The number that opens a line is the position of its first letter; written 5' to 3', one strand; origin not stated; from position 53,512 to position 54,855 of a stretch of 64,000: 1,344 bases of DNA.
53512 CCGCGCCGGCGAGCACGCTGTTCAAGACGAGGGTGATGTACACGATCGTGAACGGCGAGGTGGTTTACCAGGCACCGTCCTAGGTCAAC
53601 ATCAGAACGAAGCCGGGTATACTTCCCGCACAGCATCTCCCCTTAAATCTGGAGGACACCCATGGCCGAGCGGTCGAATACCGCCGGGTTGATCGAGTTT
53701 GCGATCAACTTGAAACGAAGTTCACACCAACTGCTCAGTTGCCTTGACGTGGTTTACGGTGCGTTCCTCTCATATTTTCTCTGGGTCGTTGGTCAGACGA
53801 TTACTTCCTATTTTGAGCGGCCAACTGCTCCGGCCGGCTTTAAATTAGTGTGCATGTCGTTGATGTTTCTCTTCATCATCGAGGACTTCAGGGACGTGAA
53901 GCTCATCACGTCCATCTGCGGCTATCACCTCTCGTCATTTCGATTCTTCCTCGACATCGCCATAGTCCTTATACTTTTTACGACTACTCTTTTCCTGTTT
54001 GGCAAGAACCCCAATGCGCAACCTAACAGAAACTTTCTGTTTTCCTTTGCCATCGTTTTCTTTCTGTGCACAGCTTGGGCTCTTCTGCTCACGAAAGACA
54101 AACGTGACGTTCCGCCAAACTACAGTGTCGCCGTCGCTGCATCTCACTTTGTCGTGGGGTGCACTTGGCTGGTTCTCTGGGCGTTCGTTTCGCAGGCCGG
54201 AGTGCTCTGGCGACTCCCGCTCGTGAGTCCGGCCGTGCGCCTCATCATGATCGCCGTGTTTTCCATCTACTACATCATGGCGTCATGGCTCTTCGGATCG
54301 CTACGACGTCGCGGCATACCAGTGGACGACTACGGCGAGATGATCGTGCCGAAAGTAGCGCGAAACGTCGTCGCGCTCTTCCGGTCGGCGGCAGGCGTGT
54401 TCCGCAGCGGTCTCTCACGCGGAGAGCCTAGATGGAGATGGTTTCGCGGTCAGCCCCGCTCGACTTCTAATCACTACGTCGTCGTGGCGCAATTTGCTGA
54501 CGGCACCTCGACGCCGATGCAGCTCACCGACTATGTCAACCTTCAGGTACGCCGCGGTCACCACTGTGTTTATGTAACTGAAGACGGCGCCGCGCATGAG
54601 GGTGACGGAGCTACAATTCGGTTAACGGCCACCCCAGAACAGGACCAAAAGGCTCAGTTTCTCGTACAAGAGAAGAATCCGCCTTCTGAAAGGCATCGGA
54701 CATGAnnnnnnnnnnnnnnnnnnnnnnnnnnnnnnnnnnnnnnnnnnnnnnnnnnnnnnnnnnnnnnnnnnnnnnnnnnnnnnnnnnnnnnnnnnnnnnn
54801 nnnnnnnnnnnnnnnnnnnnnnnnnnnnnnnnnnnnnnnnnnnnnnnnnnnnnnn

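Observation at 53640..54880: Second compositionally foreign island: multi-TM protein with overlapping small single-TM ORF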

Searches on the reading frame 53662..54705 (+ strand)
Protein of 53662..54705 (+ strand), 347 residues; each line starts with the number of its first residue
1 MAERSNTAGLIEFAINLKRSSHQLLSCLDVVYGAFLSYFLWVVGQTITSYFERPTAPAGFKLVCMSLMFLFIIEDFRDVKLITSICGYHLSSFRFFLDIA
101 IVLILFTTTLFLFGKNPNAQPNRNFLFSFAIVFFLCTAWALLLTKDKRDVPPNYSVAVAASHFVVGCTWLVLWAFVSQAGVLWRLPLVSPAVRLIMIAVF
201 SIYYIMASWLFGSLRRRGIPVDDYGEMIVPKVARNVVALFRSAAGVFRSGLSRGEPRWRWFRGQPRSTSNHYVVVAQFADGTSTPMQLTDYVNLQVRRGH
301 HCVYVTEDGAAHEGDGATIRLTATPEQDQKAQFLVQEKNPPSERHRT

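Call 4: search_protein_families(library=pfam, proteins=[window:53662-54705:+], max_evalue=1)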
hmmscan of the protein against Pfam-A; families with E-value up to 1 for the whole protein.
window:53662-54705:+ (347 aa): 1 family
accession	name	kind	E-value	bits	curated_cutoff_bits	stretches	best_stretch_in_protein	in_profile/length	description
PF13567.11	DUF4131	-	0.016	15.3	31.6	1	99-151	7-57/165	Domain of unknown function (DUF4131)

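Call 5: search_protein_families(library=padloc, proteins=[window:53662-54705:+], max_evalue=10)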
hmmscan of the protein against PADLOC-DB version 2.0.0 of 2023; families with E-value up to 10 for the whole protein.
window:53662-54705:+ (347 aa): 0 families

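Call 6: search_protein_families(library=phrogs, proteins=[window:53662-54705:+], max_evalue=10)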
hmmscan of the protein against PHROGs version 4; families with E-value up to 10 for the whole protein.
window:53662-54705:+ (347 aa): 0 families

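Call 7: search_protein_families(library=ncbifam, proteins=[window:53662-54705:+], max_evalue=10)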
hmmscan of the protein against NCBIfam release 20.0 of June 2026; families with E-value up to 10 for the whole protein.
window:53662-54705:+ (347 aa): 1 family
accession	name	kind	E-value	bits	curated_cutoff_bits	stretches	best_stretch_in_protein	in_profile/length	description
NF047874.1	MASE3_PAS_HK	subfamily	0.078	11.7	560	1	63-150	114-203/655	MASE3 domain-containing sensor histidine kinase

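Call 8: find_homologous_proteins(query=window:53662-54705:+, max_evalue=0.01)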
Query window:53662-54705:+ (347 aa): 2 proteins with E <= 0.01 among 3192 candidates.
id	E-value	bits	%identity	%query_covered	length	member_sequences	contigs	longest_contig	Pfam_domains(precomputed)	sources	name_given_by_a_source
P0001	3.6e-234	794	100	100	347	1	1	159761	-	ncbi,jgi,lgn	ncbi:MAG TPA: hypothetical protein VGJ81_06405 [Thermoanaerobaculia bacterium]|jgi:hypothetical prot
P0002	6.9e-78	281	43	96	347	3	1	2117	-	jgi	-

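Call 10: find_encoding_contigs(protein=P0002, flank=10000)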
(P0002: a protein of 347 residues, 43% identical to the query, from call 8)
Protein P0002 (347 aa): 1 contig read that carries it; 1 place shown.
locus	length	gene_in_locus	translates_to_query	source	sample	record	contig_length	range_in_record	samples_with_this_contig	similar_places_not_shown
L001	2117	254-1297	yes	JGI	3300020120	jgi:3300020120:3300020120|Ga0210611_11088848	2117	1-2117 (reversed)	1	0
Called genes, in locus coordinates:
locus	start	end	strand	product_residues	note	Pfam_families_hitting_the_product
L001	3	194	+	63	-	?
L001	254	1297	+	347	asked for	-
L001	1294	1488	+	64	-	-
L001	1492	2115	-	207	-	?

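Call 11: find_encoding_contigs(protein=P0001, flank=10000)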
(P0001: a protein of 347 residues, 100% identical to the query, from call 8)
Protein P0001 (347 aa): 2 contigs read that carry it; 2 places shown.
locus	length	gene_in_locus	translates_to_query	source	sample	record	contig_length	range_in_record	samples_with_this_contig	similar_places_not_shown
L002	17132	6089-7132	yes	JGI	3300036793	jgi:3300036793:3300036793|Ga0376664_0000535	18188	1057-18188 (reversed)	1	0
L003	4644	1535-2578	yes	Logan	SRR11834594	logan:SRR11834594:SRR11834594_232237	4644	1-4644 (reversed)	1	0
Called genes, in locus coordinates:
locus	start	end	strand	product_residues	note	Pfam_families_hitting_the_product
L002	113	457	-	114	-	PF12836:HHH_3, PF03934:T2SSK (weak)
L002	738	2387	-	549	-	PF00144:Beta-lactamase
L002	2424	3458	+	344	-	PF01078:Mg_chelatase (faint), PF00004:AAA, PF07724:AAA_2, PF07728:AAA_5 (weak), PF10431:ClpB_D2-small (weak)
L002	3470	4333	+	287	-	PF01513:NAD_kinase, PF20143:NAD_kinase_C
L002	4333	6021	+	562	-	PF07969:Amidohydro_3, PF01979:Amidohydro_1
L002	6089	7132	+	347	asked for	-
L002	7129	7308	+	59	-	-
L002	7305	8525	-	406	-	PF04542:Sigma70_r2, PF08281:Sigma70_r4_2, PF20239:DUF6596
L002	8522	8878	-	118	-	PF03795:YCII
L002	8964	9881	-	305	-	PF00294:PfkB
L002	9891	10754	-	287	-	PF01048:PNP_UDP_1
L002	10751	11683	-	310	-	PF01408:GFO_IDH_MocA, PF02894:GFO_IDH_MocA_C (weak), PF22725:GFO_IDH_MocA_C3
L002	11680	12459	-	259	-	PF25087:GMPPB_C (faint), PF00132:Hexapep, PF13720:Acetyltransf_11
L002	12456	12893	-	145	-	PF22817:ApeP-like, PF07977:FabA, PF22818:ApeI-like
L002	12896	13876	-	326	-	PF04613:LpxD, PF14602:Hexapep_2 (faint), PF24894:Hexapep_GlmU (faint), PF25084:LbH_EIF2B (weak), PF25087:GMPPB_C (weak), PF00132:Hexapep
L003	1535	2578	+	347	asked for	-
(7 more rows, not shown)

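Call 22: search_protein_representatives(protein=window:53662-54705:+)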
Query: 347 residues. Proteins with E-value up to 0.001 (for the whole library): 11; up to 1e-10: 5; up to 1e-30: 5. The best 11 are listed.
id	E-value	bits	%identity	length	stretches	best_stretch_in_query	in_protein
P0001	1.2e-234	794.3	100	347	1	1-347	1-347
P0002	2.2e-78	280.5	44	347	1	3-337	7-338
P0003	8.1e-60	219.4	39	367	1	7-341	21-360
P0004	5.8e-46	173.8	33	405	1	12-314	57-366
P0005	9.2e-38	146.9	34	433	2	8-176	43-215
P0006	1.6e-10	57.3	40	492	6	278-329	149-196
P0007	5.7e-05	39.1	28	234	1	23-174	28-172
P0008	9.1e-05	38.4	27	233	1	23-191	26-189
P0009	1.8e-04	37.5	33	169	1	62-182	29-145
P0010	2.1e-04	37.2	28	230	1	23-181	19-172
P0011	8.5e-04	35.2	34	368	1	27-171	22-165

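Call 25: find_homologous_proteins(query=A1, max_evalue=0.001)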
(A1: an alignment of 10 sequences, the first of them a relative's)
Query A1 (10 sequences) (347 aa, profile of the alignment): 3 proteins with E <= 0.001 among 8000 candidates.
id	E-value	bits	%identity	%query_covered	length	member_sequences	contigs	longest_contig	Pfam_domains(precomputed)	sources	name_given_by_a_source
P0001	1.7e-132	460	100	100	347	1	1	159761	-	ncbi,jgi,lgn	ncbi:MAG TPA: hypothetical protein VGJ81_06405 [Thermoanaerobaculia bacterium]|jgi:hypothetical prot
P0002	4.5e-131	455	43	96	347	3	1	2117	-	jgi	-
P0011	1.3e-96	342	31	41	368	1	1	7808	-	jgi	-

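Call 26: find_encoding_contigs(protein=P0011, flank=6000)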
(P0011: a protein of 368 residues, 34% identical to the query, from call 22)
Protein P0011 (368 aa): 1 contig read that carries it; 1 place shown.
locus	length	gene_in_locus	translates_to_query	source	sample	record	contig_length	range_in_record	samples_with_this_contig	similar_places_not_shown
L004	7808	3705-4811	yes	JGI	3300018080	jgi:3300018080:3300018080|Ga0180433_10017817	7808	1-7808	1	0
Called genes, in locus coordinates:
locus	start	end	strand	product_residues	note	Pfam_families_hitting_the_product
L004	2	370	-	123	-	?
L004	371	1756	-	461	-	PF18195:GatD_N, PF00710:Asparaginase, PF17763:Asparaginase_C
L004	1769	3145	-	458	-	PF03951:Gln-synt_N, PF00120:Gln-synt_C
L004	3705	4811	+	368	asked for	-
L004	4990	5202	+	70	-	-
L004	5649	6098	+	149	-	PF06966:DUF1295 (weak), PF04140:ICMT, PF04191:PEMT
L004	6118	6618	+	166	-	PF06966:DUF1295 (weak), PF04191:PEMT, PF04140:ICMT (weak)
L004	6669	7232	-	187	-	-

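Call 27: find_encoding_contigs(protein=P0003, flank=6000)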
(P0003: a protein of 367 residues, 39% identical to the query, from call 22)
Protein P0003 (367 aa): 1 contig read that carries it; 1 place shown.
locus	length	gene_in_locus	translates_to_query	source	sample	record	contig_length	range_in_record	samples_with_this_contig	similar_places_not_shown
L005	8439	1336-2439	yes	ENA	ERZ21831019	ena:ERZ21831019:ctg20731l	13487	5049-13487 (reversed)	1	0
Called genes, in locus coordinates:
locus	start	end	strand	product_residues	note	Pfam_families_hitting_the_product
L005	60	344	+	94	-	-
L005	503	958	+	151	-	-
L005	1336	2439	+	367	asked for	-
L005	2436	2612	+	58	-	-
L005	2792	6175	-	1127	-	-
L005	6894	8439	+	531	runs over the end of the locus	-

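Call 28: find_encoding_contigs(protein=P0004, flank=6000)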
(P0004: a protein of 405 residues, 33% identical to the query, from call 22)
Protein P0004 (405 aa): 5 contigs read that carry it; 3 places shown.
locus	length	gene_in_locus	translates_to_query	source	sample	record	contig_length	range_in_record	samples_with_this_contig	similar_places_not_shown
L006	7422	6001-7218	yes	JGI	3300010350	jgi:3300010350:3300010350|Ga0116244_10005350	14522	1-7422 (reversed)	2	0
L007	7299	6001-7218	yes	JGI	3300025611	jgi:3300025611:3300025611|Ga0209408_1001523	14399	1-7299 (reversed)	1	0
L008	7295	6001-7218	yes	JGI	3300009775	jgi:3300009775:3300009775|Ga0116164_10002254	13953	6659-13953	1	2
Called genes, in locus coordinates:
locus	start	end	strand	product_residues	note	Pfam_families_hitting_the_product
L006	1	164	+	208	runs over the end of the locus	-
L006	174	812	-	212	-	-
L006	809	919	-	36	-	-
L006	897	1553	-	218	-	-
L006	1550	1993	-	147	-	-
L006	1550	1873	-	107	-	-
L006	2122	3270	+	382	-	-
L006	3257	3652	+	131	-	-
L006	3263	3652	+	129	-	-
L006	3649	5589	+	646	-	PF01935:DUF87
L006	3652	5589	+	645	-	PF01935:DUF87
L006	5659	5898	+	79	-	-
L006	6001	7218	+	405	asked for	-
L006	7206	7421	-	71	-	?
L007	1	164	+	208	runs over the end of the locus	-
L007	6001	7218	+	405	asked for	-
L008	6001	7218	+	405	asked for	-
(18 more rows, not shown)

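Call 29: find_encoding_contigs(protein=P0005, flank=6000)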
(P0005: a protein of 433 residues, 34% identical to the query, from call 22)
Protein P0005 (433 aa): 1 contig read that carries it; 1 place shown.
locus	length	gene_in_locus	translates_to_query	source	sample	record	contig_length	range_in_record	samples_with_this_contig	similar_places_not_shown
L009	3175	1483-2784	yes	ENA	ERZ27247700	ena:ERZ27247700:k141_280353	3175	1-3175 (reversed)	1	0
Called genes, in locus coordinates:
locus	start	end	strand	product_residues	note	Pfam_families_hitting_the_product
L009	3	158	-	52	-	?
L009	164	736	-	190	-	-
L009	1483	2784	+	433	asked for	-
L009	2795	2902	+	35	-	-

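Call 30: find_encoding_contigs(protein=P0007, flank=6000)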
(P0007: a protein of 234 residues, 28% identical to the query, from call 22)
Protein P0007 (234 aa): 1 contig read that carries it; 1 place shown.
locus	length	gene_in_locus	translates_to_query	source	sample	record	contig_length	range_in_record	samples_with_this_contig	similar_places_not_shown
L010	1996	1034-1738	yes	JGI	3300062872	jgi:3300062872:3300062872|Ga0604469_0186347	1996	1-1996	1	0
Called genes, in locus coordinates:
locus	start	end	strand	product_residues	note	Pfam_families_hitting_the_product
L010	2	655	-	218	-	?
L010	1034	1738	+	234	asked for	-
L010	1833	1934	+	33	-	-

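Call 31: find_encoding_contigs(protein=P0008, flank=6000)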
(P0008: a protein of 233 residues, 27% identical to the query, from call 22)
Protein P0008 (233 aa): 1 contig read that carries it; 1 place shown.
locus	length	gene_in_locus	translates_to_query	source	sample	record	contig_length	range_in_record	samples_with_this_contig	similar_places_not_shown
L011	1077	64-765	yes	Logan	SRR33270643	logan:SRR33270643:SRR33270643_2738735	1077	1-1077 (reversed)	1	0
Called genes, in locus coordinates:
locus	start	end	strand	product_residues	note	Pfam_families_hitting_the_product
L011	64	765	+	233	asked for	-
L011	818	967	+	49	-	-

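Call 36: search_solved_structures(query=A1, max_evalue=10)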
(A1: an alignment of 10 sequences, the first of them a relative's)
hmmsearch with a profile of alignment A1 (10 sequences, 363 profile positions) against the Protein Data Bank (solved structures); distinct sequences matched with E-value up to 10: 4.
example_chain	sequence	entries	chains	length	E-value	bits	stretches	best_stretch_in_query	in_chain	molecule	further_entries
9lrr_B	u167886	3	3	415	0.37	12.8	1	134-164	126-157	Na(+)-translocating NADH-quinone reductase subunit B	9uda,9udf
9ud3_B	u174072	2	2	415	0.91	11.6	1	134-164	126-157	Na(+)-translocating NADH-quinone reductase subunit B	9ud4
7xk3_B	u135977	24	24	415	0.99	11.4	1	134-164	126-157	Na(+)-translocating NADH-quinone reductase subunit B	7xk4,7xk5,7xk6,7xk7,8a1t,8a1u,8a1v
9r2b_B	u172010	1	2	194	2.1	10.4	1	250-319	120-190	de novo-designed alpha-helical barrel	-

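Call 37: search_protein_families(library=pfam, alignment_id=A1, max_evalue=1)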
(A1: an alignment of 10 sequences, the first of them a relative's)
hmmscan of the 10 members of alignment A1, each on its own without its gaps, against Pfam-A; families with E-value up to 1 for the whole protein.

A. member 1, P0001 (347 aa): 1 family
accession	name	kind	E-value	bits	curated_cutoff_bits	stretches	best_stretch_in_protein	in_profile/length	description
PF13567.11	DUF4131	-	0.016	15.3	31.6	1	99-151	7-57/165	Domain of unknown function (DUF4131)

B. families by the number of members that match (of 10 scanned): 7 families
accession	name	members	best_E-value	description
PF24838.2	8xMP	1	0.00094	Octameric membrane protein family (8xMP)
PF13567.11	DUF4131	1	0.016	Domain of unknown function (DUF4131)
PF11286.13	DUF3087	1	0.087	Protein of unknown function (DUF3087)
PF24661.1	DUF7649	1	0.092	Domain of unknown function (DUF7649)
PF12409.13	P5-ATPase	1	0.13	P5-type ATPase cation transporter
PF12133.13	bCoV_NS6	1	0.33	Betacoronavirus NS6 protein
PF15864.10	PglL_A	1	0.49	Protein glycosylation ligase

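Call 39: search_protein_families(library=pfam, proteins=[L005:2792-6175:-, L005:503-958:+, L005:60-344:+, L005:6894-8438:+, L006:2122-3270:+, L006:3257-3652:+, L006:5659-5898:+, L006:174-812:-, L006:897-1553:-, L006:1550-1993:-], max_evalue=0.01)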
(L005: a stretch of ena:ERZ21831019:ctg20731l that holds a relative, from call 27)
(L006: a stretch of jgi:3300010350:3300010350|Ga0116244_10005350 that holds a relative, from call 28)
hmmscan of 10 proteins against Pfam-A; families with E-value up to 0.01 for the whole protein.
L005:2792-6175:- (1127 aa): 3 families
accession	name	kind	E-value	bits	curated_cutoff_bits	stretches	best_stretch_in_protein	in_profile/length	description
PF13895.12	Ig_2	-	0.00092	19.8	27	1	635-685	27-79/79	Immunoglobulin domain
PF13860.13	FlgD_ig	-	0.0053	17.1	27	0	112-136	51-75/79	FlgD Ig-like domain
PF22352.2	K319L-like_PKD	-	0.0067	16.9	27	0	707-767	19-82/84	K319L-like, PKD domain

L005:503-958:+ (151 aa): 1 family
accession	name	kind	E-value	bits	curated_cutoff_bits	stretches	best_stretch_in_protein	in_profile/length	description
PF19492.4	DUF6027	-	0.00097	19.9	25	1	39-100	61-119/134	Family of unknown function (DUF6027)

L005:60-344:+ (94 aa): 0 families

L005:6894-8438:+ (515 aa): 0 families

L006:2122-3270:+ (382 aa): 0 families

L006:3257-3652:+ (131 aa): 0 families

L006:5659-5898:+ (79 aa): 1 family
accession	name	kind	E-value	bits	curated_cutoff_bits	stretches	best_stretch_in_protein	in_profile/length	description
PF23460.1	ZMYND8_CC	-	0.0056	17.3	27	1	47-75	9-37/65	ZMYND8 protein coiled-coil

L006:174-812:- (212 aa): 0 families

L006:897-1553:- (218 aa): 0 families

L006:1550-1993:- (147 aa): 0 families

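Call 40: search_protein_families(library=padloc, proteins=[L005:2792-6175:-, L005:503-958:+, L005:6894-8438:+, L006:2122-3270:+, L006:3257-3652:+, L006:3649-5589:+, L006:5659-5898:+, L006:174-812:-, L006:897-1553:-, L006:1550-1993:-], max_evalue=0.01)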
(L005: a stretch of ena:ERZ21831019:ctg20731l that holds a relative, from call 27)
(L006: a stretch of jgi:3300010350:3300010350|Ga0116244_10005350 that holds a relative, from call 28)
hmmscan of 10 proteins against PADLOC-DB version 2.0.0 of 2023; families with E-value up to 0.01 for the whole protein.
L005:2792-6175:- (1127 aa): 0 families

L005:503-958:+ (151 aa): 0 families

L005:6894-8438:+ (515 aa): 1 family
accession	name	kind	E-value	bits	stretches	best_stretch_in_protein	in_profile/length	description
PDLC03841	LeoBC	-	0.0074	13.4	0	5-91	388-472/601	-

L006:2122-3270:+ (382 aa): 0 families

L006:3257-3652:+ (131 aa): 0 families

L006:3649-5589:+ (646 aa): 12 families
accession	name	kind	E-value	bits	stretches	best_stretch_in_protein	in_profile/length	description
PDLC04140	mad8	-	7.6e-16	56.5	1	95-385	28-266/314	mads_8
PDLC01055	HerA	-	2.1e-10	38.1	2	81-148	144-213/532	Type III coevolved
PDLC02684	DndH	-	4.9e-08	29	1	94-352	1367-1636/1715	DndH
PDLC04105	HerA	-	1.3e-07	28.6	1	82-140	153-213/576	-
PDLC02685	DndH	-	9.9e-05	18.2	1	95-353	1335-1600/1678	DndH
PDLC04107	HerA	-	0.00014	19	1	93-151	168-227/306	-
PDLC04102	HerA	-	0.00019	17.9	1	80-142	160-230/654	-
PDLC04106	HerA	-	0.00055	16.6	0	273-390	473-599/667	-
PDLC04098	HerA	-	0.00073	16.2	0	88-116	167-196/686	-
PDLC04100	HerA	-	0.0024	14.6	0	94-153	163-222/580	-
PDLC04103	HerA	-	0.0041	13.5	1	93-140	171-218/579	-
PDLC02185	HerA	-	0.005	13.6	0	94-152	164-222/585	-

L006:5659-5898:+ (79 aa): 0 families

L006:174-812:- (212 aa): 0 families

L006:897-1553:- (218 aa): 0 families

L006:1550-1993:- (147 aa): 0 families

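Call 45: find_related_loci(query=A2, collection=genome_contigs, flank=8000)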
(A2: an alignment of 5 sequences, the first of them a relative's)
Query A2 (347 aa) in genome_contigs; peptide patterns used: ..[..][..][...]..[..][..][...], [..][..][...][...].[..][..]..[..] (x = any residue, [..] = any of these).
58 stretches matched a pattern, but none encodes a relative of the query by tblastn (E <= 1e-3).

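Call 46: find_related_loci(query=A2, collection=viral_contigs, flank=8000)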
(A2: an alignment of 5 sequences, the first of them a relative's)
Query A2 (347 aa) in viral_contigs; peptide patterns used: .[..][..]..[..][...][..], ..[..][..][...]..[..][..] (x = any residue, [..] = any of these).
170 stretches matched a pattern, but none encodes a relative of the query by tblastn (E <= 1e-3).

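Call 47: find_related_loci(query=A2, collection=metagenome_contigs, flank=8000)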
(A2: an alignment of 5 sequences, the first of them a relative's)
Query A2 (347 aa) in metagenome_contigs; peptide patterns used: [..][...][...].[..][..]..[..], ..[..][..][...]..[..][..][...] (x = any residue, [..] = any of these).
384 stretches matched a pattern; 3 encode a relative of the query (tblastn E <= 1e-3); 3 distinct loci.
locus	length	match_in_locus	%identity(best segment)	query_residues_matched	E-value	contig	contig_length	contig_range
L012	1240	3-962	42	15-337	5e-85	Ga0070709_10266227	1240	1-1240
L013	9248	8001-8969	32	14-344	2e-54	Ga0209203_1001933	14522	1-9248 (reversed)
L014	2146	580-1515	31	8-293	3e-44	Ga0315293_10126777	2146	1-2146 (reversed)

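Call 48: predict_structure(alignment_id=A1)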
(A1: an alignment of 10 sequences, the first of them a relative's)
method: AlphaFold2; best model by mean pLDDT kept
length: 347 residues; sequences in the alignment: 10
mean_pLDDT: 72.9   pTM: 0.64
mean pLDDT of the five models: 72.9, 72.4, 69.7, 69.5, 69.0
residues with pLDDT >= 90: 102; 70-90: 114; 50-70: 79; < 50: 52
segments of 3 or more residues with pLDDT < 50: 1-5, 296-329, 340-347
pLDDT, mean of each block of 10 residues (from residue 1): 48 62 82 94 94 92 94 85 75 88 96 88 95 95 83 86 93 83 80 90 82 69 55 68 73 62 53 68 66 46 31 31 40 58 38
secondary structure, 60 per line:
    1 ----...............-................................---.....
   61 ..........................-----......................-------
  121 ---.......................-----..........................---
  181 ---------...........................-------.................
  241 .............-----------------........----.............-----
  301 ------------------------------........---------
elements in order: H5-19 H21-52 H56-86 H92-113 H124-146 H152-177 H190-216 H224-253 E271-278 E283-287 H288-295 E331-338
